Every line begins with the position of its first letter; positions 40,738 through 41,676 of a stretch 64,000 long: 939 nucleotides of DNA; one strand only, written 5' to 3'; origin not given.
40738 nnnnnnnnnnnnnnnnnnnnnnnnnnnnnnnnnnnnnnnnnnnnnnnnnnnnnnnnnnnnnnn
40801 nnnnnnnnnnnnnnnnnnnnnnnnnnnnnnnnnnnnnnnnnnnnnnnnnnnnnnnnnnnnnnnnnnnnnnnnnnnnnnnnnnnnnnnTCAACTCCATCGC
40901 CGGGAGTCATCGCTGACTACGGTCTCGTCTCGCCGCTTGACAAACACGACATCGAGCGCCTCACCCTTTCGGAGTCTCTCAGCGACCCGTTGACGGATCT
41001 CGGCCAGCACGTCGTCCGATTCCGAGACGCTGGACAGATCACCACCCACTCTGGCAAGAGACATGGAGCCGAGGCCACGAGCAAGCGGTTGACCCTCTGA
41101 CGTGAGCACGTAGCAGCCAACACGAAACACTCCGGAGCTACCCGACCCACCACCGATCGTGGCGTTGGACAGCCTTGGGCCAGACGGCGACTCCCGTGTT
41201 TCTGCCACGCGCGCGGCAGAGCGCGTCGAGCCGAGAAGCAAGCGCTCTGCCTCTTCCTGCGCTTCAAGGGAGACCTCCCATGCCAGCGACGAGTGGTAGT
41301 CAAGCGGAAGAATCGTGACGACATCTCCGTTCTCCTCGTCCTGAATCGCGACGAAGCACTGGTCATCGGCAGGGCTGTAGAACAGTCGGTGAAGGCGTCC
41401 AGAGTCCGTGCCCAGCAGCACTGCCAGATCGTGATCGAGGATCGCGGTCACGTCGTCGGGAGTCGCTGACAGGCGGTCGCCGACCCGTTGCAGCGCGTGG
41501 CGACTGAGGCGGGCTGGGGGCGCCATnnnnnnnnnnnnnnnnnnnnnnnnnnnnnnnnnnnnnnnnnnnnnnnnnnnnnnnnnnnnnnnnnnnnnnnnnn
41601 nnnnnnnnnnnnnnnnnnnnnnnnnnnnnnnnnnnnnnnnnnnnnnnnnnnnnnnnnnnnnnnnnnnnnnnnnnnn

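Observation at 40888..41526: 212-aa unknown protein with strong RBS between the type IV nuclease and the DUF1156 methylase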

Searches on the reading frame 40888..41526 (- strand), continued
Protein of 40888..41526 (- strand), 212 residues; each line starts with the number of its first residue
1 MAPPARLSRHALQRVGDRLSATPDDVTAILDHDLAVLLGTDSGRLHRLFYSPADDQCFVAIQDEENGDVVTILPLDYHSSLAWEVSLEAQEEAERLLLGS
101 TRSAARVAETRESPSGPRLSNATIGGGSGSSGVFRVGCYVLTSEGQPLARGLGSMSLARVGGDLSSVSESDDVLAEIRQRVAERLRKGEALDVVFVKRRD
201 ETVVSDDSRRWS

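Call 78: search_protein_families(library=pfam, proteins=[L008:8825-9220:+, L008:9072-9599:+, L008:9578-9940:+, L010:10630-11724:+, L010:11528-12229:+, L001:11437-12309:+, L001:15091-15564:+], max_evalue=0.001)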
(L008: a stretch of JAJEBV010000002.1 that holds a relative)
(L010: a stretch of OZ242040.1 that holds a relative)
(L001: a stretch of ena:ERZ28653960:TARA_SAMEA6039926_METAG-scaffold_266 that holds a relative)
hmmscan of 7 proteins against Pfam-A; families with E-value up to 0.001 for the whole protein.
L008:8825-9220:+ (131 aa): 2 families
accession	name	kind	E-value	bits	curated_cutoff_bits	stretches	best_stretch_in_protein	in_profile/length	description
PF01909.29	NTP_transf_2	-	1.1e-11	45.4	21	1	35-106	2-79/93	Nucleotidyltransferase domain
PF18765.7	Polbeta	-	8.2e-10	39.2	26.9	1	46-129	12-89/93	Polymerase beta, Nucleotidyltransferase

L008:9072-9599:+ (175 aa): 1 family
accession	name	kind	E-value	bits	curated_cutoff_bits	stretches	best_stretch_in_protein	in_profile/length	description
PF05168.19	HEPN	-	2.8e-25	89.2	22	1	58-172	2-115/117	HEPN domain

L008:9578-9940:+ (120 aa): 2 families
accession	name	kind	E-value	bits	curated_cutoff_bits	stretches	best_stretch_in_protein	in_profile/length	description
PF01909.29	NTP_transf_2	-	3.2e-11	43.9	21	1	25-94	3-78/93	Nucleotidyltransferase domain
PF18765.7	Polbeta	-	4.2e-10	40.1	26.9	1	35-120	12-91/93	Polymerase beta, Nucleotidyltransferase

L010:10630-11724:+ (364 aa): 1 family
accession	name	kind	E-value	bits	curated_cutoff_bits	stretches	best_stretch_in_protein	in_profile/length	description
PF06634.17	DUF1156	-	7.1e-24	84.2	24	1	43-98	2-56/73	Protein of unknown function (DUF1156)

L010:11528-12229:+ (233 aa): 0 families

L001:11437-12309:+ (290 aa): 0 families

L001:15091-15564:+ (157 aa): 2 families
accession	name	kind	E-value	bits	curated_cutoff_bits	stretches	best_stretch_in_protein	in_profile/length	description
PF01850.27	PIN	-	0.0001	23.4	23.6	1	4-114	2-116/120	PIN domain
PF13470.12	PIN_3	-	0.00069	20.8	27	1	3-110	2-114/115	PIN domain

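Call 83: find_related_loci(query=A1, collection=metagenome_contigs, flank=6000)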
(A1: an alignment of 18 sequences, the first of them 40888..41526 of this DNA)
Query A1 (212 aa) in metagenome_contigs; peptide patterns used: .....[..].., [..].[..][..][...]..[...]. (x = any residue, [..] = any of these).
600 stretches matched a pattern (row limit reached: there are more); 14 encode a relative of the query (tblastn E <= 1e-3); 14 distinct loci.
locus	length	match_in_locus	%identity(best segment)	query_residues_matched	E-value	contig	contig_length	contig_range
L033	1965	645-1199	47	3-204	5e-49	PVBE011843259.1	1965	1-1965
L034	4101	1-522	43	9-197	8e-40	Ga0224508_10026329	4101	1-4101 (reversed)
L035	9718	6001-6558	35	1-191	1e-33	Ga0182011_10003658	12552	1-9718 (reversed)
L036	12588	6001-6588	36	7-185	1e-31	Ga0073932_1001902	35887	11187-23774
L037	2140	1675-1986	49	7-109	6e-30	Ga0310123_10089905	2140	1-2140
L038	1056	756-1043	53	5-98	1e-29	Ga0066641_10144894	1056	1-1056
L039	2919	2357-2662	48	1-100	2e-26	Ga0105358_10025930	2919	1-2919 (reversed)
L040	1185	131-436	48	1-100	7e-27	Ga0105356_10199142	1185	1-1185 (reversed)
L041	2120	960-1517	31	7-197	2e-26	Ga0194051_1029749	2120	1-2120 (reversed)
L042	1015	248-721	37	25-189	2e-26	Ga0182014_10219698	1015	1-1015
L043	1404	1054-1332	51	7-97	6e-25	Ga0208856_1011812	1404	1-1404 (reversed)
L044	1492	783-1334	33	1-197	6e-24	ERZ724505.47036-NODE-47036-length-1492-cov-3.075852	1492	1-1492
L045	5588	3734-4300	30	7-198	6e-23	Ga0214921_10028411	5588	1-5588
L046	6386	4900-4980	70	47-73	4e-8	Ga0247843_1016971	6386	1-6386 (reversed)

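Call 86: search_protein_families(library=pfam, alignment_id=A4, max_evalue=0.00001)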
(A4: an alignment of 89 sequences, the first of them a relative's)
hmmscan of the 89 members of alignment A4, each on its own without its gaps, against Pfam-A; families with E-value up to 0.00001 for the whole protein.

A. member 1, L003:5389-7512:+ (708 aa): 1 family
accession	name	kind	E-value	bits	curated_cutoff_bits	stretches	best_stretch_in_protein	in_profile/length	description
PF20091.5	Abhydrolase_10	-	7e-38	131.1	23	1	278-697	126-427/429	Alpha/beta hydrolase domain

B. families by the number of members that match (of 89 scanned): 92 families (the first 25 are shown)
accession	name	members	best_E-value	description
PF00873.25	ACR_tran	2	4.4e-170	AcrB/AcrD/AcrF family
PF13521.12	AAA_28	2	2.7e-16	AAA domain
PF14522.11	Cytochrome_C7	2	5.9e-13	Cytochrome c7 and related cytochrome c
PF12838.12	Fer4_7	2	1.2e-12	4Fe-4S dicluster domain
PF00583.31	Acetyltransf_1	2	2.3e-11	Acetyltransferase (GNAT) family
PF07728.20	AAA_5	2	6.5e-10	AAA domain (dynein-related subfamily)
PF14537.11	Cytochrom_c3_2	2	1.1e-07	Cytochrome c3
PF01078.27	Mg_chelatase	1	2.3e-88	Magnesium chelatase, subunit ChlI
PF00141.28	peroxidase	1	9.5e-71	Peroxidase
PF03389.21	MobA_MobL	1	1.6e-67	MobA/MobL family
PF06250.17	YhcG_C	1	2.1e-64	YhcG PDDEXK nuclease domain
PF20703.3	nSTAND1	1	2.9e-53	Novel STAND NTPase 1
PF02662.21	FlpD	1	2.5e-50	Methyl-viologen-reducing hydrogenase, delta subunit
PF01212.27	Beta_elim_lyase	1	9.6e-47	Beta-eliminating lyase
PF00551.24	Formyl_trans_N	1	4.6e-44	Formyl transferase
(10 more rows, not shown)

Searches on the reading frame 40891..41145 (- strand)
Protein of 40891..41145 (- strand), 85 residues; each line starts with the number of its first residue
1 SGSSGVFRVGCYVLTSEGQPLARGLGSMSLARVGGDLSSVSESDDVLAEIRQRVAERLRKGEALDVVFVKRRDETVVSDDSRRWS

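Call 49: predict_structure(alignment_id=A3)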
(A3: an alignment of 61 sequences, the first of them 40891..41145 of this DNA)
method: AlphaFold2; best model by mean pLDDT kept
length: 85 residues; sequences in the alignment: 61
mean_pLDDT: 88.0   pTM: 0.75
mean pLDDT of the five models: 88.0, 86.1, 86.0, 85.6, 84.5
residues with pLDDT >= 90: 67; 70-90: 8; 50-70: 8; < 50: 2
segments of 3 or more residues with pLDDT < 50: none
pLDDT, mean of each block of 10 residues (from residue 1): 81 94 95 92 93 94 93 81 52
secondary structure, 60 per line:
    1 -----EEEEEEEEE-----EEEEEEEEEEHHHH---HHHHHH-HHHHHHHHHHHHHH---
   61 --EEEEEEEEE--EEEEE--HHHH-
elements in order: E6-14 E20-29 H30-33 H37-42 H44-57 E63-71 E74-78 H81-84

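Call 59: search_protein_families(library=pfam, proteins=[window:40891-41145:-], max_evalue=10)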
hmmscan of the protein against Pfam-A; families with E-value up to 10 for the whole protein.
window:40891-41145:- (85 aa): 1 family
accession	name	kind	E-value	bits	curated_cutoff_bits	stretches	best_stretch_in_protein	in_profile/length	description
PF22564.2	HAAS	-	0.056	14.2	27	1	39-63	14-38/55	HAAS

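Call 70: find_homologous_proteins(query=A3, max_evalue=0.001)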
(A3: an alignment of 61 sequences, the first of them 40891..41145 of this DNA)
Query A3 (61 sequences): 669 candidates shared short words with the query, none scored E <= 0.001.

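Call 81: fold_search(model_id=the predicted structure, library=viral)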
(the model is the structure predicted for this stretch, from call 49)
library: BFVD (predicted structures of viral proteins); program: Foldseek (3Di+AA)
matches with E <= 10: 972; with E <= 0.001: 0
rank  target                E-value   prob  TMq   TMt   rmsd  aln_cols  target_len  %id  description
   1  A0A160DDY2            4.1e-02  0.80  0.42  0.13   7.5        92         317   13  Uncharacterized protein [Gordonia phage Demosthenes]
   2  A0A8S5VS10            4.7e-02  0.99  0.47  0.31   5.0        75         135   12  (no name in the UniProt tables at hand)
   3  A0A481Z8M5            5.0e-02  0.63  0.31  0.33   7.5        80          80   14  Uncharacterized protein [Pithovirus LCPAC304]
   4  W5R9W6                6.1e-02  0.99  0.45  0.29   4.5        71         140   14  Uncharacterized protein [Staphylococcus phage phiIBB-SEP1]
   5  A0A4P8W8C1            6.9e-02  0.99  0.60  0.70   4.0        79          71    9  (no name in the UniProt tables at hand)
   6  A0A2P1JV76            1.0e-01  0.30  0.35  0.22  11.0        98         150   14  (no name in the UniProt tables at hand)
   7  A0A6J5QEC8            1.1e-01  0.85  0.47  0.51   4.3        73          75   12  Uncharacterized protein [uncultured Caudovirales phage]
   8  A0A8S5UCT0            1.1e-01  0.25  0.27  0.10  10.3        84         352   13  Uncharacterized protein [Siphoviridae sp. ctgN495]
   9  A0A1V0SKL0            1.2e-01  0.93  0.54  0.10   4.6        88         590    4  Uncharacterized protein [Klosneuvirus KNV1]
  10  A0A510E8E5            1.2e-01  0.57  0.32  0.36   5.7        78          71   13  (no name in the UniProt tables at hand)
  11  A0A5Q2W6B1            1.4e-01  0.44  0.37  0.42   7.9        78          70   12  (no name in the UniProt tables at hand)
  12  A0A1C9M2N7            1.4e-01  0.23  0.34  0.20  11.5        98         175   14  (no name in the UniProt tables at hand)
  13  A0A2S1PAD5            1.7e-01  0.41  0.38  0.33   8.5        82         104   10  Uncharacterized protein [Mycobacterium phage AbbyPaige]
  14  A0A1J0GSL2            1.7e-01  0.33  0.31  0.31   5.8        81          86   12  Uncharacterized protein [Shigella phage SH7]
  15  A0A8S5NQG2            1.7e-01  0.21  0.28  0.16  10.0        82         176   16  Uncharacterized protein [Myoviridae sp. ctj3P51]
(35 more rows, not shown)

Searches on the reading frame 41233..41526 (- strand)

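Call 59: search_protein_families(library=pfam, proteins=[window:41233-41526:-], max_evalue=10)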
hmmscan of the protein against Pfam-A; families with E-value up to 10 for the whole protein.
window:41233-41526:- (98 aa): 1 family
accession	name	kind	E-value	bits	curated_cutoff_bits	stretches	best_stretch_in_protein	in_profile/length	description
PF23038.1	KOW6_SPT51-2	-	0.043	13.7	27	1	54-75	27-48/51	Transcription elongation factor SPT5 homolog 1/2, KOW6 domain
